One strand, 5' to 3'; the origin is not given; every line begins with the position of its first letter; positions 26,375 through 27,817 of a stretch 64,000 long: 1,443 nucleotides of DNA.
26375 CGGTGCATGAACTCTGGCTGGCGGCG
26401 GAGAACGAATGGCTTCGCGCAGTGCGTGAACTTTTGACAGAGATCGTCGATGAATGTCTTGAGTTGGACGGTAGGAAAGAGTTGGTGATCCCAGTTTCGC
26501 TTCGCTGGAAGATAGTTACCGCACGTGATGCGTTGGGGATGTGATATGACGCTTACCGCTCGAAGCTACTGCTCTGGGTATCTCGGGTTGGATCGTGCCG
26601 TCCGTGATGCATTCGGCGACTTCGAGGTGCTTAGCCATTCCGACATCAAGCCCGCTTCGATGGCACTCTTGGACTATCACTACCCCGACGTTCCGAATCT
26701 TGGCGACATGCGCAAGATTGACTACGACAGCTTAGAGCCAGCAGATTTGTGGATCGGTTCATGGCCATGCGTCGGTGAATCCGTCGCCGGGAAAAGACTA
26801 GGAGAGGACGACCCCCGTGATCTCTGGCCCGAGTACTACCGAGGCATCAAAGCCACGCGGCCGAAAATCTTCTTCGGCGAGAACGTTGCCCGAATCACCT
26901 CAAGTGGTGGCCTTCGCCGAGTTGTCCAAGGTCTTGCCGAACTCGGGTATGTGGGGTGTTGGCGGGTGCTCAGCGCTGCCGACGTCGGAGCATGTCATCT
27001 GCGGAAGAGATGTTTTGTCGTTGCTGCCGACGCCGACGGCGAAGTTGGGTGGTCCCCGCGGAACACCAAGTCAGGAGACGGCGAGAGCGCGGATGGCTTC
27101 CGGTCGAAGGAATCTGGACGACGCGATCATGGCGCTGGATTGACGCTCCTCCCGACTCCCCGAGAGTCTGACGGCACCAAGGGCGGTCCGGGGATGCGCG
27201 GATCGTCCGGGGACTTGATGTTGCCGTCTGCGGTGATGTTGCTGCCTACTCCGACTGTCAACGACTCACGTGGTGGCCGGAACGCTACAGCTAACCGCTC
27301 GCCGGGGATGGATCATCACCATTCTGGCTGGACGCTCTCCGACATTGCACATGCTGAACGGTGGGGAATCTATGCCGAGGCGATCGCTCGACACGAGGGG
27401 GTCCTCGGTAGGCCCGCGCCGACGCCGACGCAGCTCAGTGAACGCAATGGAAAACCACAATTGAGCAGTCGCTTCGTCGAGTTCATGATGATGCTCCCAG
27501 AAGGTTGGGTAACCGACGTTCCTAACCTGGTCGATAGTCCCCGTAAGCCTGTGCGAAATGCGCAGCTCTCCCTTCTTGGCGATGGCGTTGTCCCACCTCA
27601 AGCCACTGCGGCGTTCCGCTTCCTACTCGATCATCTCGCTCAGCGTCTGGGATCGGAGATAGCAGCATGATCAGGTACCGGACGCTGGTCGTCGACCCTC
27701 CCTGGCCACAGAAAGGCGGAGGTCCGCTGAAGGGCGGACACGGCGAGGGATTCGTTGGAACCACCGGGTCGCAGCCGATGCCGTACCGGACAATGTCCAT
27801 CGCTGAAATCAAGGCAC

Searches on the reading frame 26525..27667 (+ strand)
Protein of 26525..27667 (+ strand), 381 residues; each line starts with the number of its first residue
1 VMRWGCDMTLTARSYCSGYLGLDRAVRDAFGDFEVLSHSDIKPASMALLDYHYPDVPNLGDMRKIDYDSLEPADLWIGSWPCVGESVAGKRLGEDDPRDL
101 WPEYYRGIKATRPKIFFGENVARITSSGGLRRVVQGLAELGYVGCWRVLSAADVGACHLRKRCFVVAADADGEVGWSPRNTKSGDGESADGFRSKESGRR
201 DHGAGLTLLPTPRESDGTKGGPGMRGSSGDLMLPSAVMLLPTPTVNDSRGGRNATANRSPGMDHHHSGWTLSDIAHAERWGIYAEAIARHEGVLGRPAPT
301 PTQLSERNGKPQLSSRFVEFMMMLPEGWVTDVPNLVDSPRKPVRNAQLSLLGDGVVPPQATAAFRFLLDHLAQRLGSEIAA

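Call 10: search_protein_families(library=phrogs, proteins=[window:26525-27667:+], max_evalue=0.001)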
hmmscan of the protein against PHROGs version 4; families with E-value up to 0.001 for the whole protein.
window:26525-27667:+ (381 aa): 6 families
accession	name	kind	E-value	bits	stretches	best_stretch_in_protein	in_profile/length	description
phrog_363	-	other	7.1e-51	174.3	1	8-367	52-312/327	DNA methyltransferase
phrog_116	-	other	1.1e-46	160.6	1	8-374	206-496/779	DNA methyltransferase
phrog_1008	-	other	5.4e-37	128.9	1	193-375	116-325/329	DNA methyltransferase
phrog_10223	-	other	5.4e-17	62.7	1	279-369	10-102/103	DNA methyltransferase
phrog_32758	-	other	5.3e-07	30.5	1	133-170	8-45/154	DNA methyltransferase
phrog_29583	-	other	1.1e-05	25.4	0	131-167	152-188/468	DNA methyltransferase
